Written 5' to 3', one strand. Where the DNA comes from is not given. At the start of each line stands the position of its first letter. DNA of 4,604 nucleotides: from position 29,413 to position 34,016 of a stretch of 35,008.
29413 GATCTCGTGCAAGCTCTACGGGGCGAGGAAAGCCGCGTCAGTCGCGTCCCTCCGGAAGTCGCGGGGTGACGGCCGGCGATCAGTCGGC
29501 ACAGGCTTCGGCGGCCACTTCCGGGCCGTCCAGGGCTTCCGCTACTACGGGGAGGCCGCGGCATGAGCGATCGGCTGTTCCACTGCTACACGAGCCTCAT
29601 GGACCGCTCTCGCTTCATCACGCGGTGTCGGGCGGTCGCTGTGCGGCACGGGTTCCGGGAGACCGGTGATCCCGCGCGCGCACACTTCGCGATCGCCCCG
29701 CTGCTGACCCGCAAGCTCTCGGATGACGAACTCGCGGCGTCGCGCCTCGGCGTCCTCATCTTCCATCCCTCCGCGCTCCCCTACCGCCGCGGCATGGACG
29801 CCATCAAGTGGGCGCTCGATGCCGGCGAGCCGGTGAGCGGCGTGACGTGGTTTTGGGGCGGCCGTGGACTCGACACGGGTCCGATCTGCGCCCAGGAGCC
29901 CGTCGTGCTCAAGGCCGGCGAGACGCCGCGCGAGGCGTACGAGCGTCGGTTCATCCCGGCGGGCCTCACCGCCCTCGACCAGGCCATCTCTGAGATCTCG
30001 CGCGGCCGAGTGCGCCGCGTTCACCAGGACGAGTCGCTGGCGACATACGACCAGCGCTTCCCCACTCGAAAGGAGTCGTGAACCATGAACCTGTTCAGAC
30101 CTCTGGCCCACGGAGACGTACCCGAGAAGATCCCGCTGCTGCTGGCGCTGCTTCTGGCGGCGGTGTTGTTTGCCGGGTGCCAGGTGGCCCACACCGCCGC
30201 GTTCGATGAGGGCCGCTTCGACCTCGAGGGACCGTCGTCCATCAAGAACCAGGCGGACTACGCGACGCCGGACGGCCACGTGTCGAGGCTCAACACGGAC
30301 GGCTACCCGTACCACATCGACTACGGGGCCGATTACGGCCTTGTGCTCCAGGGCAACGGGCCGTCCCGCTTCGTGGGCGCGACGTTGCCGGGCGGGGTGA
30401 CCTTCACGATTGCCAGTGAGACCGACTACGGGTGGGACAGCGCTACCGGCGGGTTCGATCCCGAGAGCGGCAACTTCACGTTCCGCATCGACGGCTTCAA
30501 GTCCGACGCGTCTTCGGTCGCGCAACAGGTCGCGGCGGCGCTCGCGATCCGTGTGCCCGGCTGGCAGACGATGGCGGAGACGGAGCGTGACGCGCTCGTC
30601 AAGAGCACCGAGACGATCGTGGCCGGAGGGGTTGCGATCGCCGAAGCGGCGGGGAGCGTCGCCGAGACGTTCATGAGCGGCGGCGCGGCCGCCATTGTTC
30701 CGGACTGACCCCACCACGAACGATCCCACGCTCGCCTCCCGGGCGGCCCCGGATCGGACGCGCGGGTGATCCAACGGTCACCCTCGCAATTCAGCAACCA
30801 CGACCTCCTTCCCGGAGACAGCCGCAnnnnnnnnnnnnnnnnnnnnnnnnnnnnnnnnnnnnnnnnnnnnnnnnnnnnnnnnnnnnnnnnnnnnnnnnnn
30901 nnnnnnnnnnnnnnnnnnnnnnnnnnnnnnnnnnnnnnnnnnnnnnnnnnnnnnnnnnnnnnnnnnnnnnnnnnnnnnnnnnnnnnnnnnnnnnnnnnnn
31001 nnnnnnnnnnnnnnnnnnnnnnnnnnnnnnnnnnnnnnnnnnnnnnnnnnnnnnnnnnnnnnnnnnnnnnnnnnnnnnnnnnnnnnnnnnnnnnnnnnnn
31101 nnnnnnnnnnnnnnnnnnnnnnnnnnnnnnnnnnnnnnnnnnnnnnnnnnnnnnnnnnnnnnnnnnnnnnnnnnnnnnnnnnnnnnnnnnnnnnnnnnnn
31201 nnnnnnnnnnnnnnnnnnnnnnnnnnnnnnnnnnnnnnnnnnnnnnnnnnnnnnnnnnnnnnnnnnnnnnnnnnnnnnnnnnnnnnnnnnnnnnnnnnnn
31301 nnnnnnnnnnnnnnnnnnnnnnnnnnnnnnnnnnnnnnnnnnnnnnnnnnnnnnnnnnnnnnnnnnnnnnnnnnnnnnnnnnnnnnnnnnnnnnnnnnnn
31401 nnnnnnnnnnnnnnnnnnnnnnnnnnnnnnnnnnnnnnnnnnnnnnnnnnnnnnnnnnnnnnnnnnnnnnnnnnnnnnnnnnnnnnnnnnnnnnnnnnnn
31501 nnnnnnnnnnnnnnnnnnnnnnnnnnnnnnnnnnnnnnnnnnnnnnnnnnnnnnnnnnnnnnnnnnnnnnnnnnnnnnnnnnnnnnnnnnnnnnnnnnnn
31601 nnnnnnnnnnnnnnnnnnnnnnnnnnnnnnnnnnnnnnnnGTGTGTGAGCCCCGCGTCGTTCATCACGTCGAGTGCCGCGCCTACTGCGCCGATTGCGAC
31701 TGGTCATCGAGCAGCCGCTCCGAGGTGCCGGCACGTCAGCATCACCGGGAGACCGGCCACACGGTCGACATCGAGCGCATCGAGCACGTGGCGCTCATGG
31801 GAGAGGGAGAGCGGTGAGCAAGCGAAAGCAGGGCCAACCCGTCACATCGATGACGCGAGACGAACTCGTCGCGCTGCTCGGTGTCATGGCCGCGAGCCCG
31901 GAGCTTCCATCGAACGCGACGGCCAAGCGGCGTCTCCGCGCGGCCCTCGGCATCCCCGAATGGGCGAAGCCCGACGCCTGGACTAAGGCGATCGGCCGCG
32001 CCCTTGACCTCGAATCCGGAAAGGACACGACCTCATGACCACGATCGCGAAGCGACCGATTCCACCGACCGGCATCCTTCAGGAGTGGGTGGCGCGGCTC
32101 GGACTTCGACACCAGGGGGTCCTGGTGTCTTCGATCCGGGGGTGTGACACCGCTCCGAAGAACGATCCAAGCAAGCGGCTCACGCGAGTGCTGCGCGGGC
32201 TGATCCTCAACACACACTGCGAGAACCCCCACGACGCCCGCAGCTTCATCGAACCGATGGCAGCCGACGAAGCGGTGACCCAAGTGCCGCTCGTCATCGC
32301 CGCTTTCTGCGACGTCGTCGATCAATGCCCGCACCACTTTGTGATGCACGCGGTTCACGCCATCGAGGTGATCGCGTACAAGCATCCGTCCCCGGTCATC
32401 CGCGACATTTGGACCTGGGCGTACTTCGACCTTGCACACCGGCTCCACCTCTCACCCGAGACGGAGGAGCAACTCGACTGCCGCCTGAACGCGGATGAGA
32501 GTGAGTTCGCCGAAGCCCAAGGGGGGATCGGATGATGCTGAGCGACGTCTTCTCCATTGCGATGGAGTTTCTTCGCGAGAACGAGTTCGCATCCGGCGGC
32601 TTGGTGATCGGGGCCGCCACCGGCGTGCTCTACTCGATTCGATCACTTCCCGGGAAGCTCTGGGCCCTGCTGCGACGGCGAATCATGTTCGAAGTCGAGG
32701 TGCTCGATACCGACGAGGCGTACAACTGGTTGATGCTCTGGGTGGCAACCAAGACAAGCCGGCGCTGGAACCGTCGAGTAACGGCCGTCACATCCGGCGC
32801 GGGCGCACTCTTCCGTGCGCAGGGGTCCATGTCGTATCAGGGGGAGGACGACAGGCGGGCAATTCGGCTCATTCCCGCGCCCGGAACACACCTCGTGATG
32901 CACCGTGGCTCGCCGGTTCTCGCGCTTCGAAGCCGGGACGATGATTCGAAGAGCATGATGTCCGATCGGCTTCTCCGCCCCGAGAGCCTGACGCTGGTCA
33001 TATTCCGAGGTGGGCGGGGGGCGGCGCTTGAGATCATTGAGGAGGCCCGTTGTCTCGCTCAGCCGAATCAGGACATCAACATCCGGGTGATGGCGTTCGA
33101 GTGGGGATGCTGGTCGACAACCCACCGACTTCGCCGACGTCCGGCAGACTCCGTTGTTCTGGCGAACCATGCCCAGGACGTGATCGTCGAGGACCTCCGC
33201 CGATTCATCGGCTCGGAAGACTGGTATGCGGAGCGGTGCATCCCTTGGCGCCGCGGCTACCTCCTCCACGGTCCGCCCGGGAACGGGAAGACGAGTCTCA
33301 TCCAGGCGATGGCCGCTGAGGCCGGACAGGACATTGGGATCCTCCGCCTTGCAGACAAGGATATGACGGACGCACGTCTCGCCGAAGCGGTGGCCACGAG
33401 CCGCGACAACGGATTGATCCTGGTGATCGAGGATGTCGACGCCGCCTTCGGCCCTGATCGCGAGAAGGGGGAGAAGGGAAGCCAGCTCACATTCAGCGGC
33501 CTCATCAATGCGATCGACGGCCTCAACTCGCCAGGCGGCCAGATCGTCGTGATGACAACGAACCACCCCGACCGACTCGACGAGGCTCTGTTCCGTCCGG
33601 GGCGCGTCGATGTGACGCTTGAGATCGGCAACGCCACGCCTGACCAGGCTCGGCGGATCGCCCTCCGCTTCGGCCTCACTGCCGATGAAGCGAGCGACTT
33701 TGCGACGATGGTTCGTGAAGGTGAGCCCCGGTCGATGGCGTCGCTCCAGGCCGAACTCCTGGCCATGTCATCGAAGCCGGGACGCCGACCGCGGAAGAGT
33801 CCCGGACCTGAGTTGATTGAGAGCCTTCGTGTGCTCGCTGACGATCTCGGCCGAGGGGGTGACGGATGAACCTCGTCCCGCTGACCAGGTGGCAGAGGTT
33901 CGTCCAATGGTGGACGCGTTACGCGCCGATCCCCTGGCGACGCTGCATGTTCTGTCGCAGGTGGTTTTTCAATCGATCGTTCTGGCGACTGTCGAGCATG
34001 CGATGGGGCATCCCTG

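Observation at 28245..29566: ABC-type ATPase fused to a GNAT acyltransferase, with a coupled 61-aa leader protein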

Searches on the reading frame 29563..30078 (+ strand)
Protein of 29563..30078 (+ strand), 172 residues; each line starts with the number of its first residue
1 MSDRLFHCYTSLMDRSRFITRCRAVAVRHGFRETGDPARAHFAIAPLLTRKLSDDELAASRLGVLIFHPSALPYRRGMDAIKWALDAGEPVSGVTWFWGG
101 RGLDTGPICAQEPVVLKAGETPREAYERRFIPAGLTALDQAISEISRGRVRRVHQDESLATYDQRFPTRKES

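Call 5: search_protein_families(library=pfam, proteins=[window:29563-30078:+], max_evalue=0.1)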
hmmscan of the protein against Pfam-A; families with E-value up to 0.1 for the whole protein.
window:29563-30078:+ (172 aa): 1 family
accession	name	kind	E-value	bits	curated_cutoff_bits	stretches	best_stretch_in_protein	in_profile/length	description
PF00551.24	Formyl_trans_N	-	6.5e-15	55.8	26.1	1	33-128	73-168/181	Formyl transferase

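Call 6: search_protein_families(library=phrogs, proteins=[window:29563-30078:+], max_evalue=0.01)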
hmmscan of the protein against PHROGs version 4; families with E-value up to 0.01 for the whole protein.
window:29563-30078:+ (172 aa): 1 family
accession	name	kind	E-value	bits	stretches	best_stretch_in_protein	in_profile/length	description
phrog_9240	-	moron, auxiliary metabolic gene and host takeover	8.2e-23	82.2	1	37-163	70-197/199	cyanobacterial phosphoribosylglycinamide formyltransferase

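Call 8: search_protein_families(library=ncbifam, proteins=[window:29563-30078:+], max_evalue=0.1)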
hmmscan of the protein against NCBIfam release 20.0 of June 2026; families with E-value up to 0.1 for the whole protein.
window:29563-30078:+ (172 aa): 4 families
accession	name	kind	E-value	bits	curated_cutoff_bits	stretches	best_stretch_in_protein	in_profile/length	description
TIGR00460.1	fmt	equivalog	2e-12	46.9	201.5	1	52-166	92-205/315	methionyl-tRNA formyltransferase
NF005998.1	PRK08125.1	equivalog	3.7e-11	42.1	777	1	51-165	87-200/649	bifunctional UDP-4-amino-4-deoxy-L-arabinose formyltransferase/UDP-glucuronic acid oxidase ArnA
TIGR00639.1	PurN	equivalog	1.3e-09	37.9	150.1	1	63-150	103-189/192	phosphoribosylglycinamide formyltransferase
NF005414.0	PRK06988.1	equivalog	7.8e-09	34.9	316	1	52-162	90-199/311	formyltransferase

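Call 72: search_protein_families(library=padloc, proteins=[window:29563-30078:+], max_evalue=0.01)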
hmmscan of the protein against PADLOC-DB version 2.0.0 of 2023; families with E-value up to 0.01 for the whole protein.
window:29563-30078:+ (172 aa): 0 families

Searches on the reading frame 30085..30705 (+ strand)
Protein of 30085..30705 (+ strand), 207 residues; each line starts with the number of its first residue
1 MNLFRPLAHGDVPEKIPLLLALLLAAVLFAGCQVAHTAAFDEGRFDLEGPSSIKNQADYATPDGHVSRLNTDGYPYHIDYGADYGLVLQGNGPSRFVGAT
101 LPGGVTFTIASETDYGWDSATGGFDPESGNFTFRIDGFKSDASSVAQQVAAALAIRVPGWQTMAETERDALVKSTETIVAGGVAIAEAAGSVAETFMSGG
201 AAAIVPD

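Call 5: search_protein_families(library=pfam, proteins=[window:30085-30705:+], max_evalue=0.1)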
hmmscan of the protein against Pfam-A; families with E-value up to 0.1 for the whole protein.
window:30085-30705:+ (207 aa): 1 family
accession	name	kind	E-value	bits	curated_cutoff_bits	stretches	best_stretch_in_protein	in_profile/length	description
PF07172.16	GRP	-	0.09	13.9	30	0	15-70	4-48/90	Glycine rich protein family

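Call 6: search_protein_families(library=phrogs, proteins=[window:30085-30705:+], max_evalue=0.01)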
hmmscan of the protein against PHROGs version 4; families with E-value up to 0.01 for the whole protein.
window:30085-30705:+ (207 aa): 1 family
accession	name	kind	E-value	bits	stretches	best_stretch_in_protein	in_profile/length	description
phrog_31370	-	unknown function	0.0044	16.8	1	130-204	397-471/510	-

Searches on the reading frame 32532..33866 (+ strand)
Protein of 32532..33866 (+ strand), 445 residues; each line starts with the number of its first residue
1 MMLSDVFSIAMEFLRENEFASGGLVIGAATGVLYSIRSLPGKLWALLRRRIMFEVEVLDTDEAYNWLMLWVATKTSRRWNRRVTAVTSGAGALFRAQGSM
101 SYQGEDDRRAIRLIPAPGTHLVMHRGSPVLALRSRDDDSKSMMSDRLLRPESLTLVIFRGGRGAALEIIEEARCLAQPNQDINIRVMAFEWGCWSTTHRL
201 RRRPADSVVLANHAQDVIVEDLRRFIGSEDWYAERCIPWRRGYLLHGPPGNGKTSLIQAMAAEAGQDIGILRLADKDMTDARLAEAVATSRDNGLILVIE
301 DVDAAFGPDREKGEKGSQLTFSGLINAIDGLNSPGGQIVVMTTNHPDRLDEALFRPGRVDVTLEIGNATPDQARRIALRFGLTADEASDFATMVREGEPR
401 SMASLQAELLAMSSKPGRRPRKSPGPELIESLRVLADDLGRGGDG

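Call 46: search_protein_families(library=pfam, proteins=[window:32532-33866:+], max_evalue=0.01)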
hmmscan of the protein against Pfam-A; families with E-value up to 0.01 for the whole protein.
window:32532-33866:+ (445 aa): 4 families
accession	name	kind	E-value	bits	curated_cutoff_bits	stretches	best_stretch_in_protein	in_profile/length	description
PF08740.16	BCS1_N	-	7.5e-24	85.1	28.1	1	30-208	2-182/182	BCS1 N terminal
PF00004.35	AAA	-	1.2e-20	74.7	21.2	1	243-366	1-130/131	ATPase family associated with various cellular activities (AAA)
PF13191.12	AAA_16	-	0.00058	20.8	32.6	1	241-311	25-96/167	AAA ATPase domain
PF00005.33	ABC_tran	-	0.0091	17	25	0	243-284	14-52/137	ABC transporter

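Call 47: search_protein_families(library=phrogs, proteins=[window:32532-33866:+], max_evalue=0.001)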
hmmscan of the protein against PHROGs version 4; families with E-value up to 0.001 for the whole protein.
window:32532-33866:+ (445 aa): 10 families
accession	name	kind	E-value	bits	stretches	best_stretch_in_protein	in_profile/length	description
phrog_7485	-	unknown function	1.3e-67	229.7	1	4-376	6-370/430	-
phrog_14322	-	unknown function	2.3e-18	67.6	1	244-387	230-370/398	-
phrog_10440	-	unknown function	2.8e-12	46.9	1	208-380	200-366/483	-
phrog_30773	-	unknown function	3.4e-12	46.5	1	241-372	197-336/666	-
phrog_3757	-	unknown function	3.3e-10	40.9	1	220-376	106-264/367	-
phrog_10401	-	other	9.2e-10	38.8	1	241-377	461-596/667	ATPase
phrog_33861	-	unknown function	7.6e-06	25.9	0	289-381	277-369/407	-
phrog_11838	-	DNA, RNA and nucleotide metabolism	0.0002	21.6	1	231-289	36-91/420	clamp loader of DNA polymerase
phrog_8638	-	unknown function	0.00022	21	1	240-366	305-437/568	-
phrog_5846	-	DNA, RNA and nucleotide metabolism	0.00067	20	1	215-268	21-66/380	clamp loader of DNA polymerase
